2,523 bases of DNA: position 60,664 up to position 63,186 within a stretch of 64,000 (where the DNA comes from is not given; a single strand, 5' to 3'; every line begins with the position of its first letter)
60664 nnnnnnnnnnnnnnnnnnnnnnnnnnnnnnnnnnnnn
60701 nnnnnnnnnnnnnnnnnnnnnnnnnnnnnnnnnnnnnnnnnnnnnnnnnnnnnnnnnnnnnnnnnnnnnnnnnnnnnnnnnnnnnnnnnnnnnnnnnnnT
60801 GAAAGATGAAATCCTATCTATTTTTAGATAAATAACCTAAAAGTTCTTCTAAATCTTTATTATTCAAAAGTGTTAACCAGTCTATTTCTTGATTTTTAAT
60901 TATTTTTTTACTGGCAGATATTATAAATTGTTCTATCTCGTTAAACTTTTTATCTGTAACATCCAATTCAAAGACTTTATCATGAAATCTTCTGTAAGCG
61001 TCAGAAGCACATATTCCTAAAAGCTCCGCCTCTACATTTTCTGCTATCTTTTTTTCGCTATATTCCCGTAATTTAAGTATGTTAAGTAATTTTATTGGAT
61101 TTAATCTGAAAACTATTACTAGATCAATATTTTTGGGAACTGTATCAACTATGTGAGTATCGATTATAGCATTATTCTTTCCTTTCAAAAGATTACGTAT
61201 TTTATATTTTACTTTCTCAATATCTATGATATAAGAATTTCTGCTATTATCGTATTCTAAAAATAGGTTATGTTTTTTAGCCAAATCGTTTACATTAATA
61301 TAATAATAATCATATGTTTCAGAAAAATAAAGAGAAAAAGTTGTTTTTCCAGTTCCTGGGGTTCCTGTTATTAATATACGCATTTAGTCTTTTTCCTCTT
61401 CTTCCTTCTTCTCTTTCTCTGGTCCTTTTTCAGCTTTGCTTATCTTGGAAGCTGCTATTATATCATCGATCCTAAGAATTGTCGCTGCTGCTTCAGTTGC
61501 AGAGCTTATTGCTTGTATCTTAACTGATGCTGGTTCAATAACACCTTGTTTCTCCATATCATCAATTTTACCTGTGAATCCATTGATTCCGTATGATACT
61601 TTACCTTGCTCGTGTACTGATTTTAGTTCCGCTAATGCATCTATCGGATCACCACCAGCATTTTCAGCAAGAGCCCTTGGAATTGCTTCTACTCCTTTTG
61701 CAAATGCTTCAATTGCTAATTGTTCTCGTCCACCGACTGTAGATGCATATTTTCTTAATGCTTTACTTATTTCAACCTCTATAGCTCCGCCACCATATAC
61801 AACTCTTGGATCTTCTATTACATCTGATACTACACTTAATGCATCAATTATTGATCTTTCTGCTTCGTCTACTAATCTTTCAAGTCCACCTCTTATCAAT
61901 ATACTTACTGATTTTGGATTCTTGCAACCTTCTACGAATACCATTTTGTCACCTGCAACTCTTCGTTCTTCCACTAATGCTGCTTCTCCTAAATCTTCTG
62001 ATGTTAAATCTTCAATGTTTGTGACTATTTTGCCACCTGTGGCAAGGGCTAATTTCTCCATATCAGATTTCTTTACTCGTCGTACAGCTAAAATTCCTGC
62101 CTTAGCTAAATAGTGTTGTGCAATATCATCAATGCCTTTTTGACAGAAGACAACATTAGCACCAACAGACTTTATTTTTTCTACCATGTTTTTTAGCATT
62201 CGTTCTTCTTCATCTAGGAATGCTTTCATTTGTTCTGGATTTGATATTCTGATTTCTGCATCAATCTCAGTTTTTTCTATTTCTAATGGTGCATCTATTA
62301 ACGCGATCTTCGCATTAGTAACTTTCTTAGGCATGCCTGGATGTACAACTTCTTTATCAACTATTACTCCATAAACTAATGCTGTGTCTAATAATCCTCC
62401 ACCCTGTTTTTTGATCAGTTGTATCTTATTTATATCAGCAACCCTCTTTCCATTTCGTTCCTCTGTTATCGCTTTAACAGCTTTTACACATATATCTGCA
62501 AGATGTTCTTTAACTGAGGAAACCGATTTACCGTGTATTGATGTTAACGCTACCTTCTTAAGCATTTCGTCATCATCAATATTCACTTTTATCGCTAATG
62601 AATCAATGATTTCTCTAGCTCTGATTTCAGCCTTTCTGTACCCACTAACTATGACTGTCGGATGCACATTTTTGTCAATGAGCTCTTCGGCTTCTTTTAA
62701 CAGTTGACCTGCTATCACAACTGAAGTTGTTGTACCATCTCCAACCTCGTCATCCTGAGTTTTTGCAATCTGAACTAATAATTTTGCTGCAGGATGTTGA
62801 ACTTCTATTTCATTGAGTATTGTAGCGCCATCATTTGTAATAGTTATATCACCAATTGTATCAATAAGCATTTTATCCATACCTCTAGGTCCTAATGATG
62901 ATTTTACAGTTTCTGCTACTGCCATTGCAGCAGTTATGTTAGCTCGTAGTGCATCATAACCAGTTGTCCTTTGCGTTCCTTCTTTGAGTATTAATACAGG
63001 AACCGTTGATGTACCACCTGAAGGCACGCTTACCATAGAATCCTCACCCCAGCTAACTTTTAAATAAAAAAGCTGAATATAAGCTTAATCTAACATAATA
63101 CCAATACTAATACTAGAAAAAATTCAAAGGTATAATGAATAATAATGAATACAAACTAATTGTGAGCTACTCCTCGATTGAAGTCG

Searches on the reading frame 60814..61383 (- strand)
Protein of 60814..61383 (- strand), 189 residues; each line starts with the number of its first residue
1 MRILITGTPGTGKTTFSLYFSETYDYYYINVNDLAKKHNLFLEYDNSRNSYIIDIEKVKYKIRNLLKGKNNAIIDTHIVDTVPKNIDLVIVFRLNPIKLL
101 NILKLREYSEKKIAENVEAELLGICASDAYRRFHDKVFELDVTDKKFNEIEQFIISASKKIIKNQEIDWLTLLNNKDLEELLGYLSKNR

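Call 20: search_protein_families(library=pfam, proteins=[window:60814-61383:-], max_evalue=0.1)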
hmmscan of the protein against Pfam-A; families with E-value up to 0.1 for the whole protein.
window:60814-61383:- (189 aa): 14 families
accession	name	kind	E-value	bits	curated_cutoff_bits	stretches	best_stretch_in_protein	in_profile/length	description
PF13238.12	AAA_18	-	2.6e-23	83.3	29.4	1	3-122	1-127/128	AAA domain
PF13479.12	AAA_24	-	0.00012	22.4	27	1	2-89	4-80/195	AAA domain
PF13207.12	AAA_17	-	0.00014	22.6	27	1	6-84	1-86/136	AAA domain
PF13521.12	AAA_28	-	0.00036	21.2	27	1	2-81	1-86/164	AAA domain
PF06745.19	ATPase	-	0.0071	16.2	26.6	1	3-20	22-39/231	KaiC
PF13173.12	AAA_14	-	0.0074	16.7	27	1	3-43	5-56/129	AAA domain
PF00004.35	AAA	-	0.01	16.7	21.2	1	3-35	1-35/131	ATPase family associated with various cellular activities (AAA)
PF13671.12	AAA_33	-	0.01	16.6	27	1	3-76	2-77/143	AAA domain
PF13401.12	AAA_22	-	0.014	16.2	27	1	3-46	8-43/130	AAA domain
PF07728.20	AAA_5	-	0.015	15.8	22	1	3-45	2-47/139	AAA domain (dynein-related subfamily)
PF07088.17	GvpD_P-loop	-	0.017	15.5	24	1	3-77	13-83/189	GvpD gas vesicle protein, P-loop domain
PF00910.28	RNA_helicase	-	0.038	14.9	21.5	1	3-72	1-74/105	RNA helicase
PF09848.15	SLFN-g3_helicase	-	0.069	12.9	24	0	3-90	4-84/354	Schlafen group 3, DNA/RNA helicase domain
PF02777.23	Sod_Fe_C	-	0.091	13.3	20.9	0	144-181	10-46/102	Iron/manganese superoxide dismutases, C-terminal domain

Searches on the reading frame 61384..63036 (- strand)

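Call 51: search_protein_families(library=ncbifam, proteins=[window:61384-63036:-], max_evalue=0.01)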
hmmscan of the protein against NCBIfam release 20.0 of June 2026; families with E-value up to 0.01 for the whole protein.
window:61384-63036:- (550 aa): 19 families
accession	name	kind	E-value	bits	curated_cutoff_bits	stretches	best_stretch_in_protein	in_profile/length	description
NF041083.2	thermosome_beta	equivalog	4.8e-253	840.8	400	1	12-530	1-520/520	thermosome subunit beta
NF041082.2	thermosome_alpha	equivalog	5.7e-240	797.5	450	1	13-530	2-519/519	thermosome subunit alpha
TIGR02339.1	thermosome_arch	subfamily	2.2e-236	785.7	671.1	1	13-529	1-520/521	thermosome subunit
TIGR02344.1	chap_CCT_gamma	equivalog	4.6e-150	500.6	553.45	1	13-531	1-524/526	T-complex protein 1 subunit gamma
TIGR02343.1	chap_CCT_epsi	equivalog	4.6e-148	494.2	710.5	1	14-528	11-530/532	T-complex protein 1 subunit epsilon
TIGR02340.1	chap_CCT_alpha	equivalog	4.2e-146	487.8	800.2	1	21-531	5-531/536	T-complex protein 1 subunit alpha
TIGR02342.1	chap_CCT_delta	equivalog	3.8e-137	457.9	695.35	1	30-529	11-516/517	T-complex protein 1 subunit delta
TIGR02345.1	chap_CCT_eta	equivalog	4.9e-136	454.1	669.2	1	13-530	3-521/523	T-complex protein 1 subunit eta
TIGR02347.1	chap_CCT_zeta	equivalog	1.9e-117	393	587.15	1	22-531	10-527/531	T-complex protein 1 subunit zeta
TIGR02341.1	chap_CCT_beta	equivalog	8.8e-112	374.4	522.15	1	16-530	2-515/519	T-complex protein 1 subunit beta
TIGR02346.1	chap_CCT_theta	equivalog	8.6e-106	354.5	455.9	1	16-542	5-528/531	T-complex protein 1 subunit theta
NF009487.0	PRK12849.1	subfamily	3.6e-31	108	352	2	38-374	20-338/543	chaperonin GroEL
NF000592.1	PRK00013.1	subfamily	7.8e-27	93.9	397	2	36-181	17-162/524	chaperonin GroEL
TIGR02348.1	GroEL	equivalog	2e-25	89.3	582.1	2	38-377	19-340/526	chaperonin GroEL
NF009488.0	PRK12850.1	subfamily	1.4e-22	80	475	2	39-181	22-164/544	chaperonin GroEL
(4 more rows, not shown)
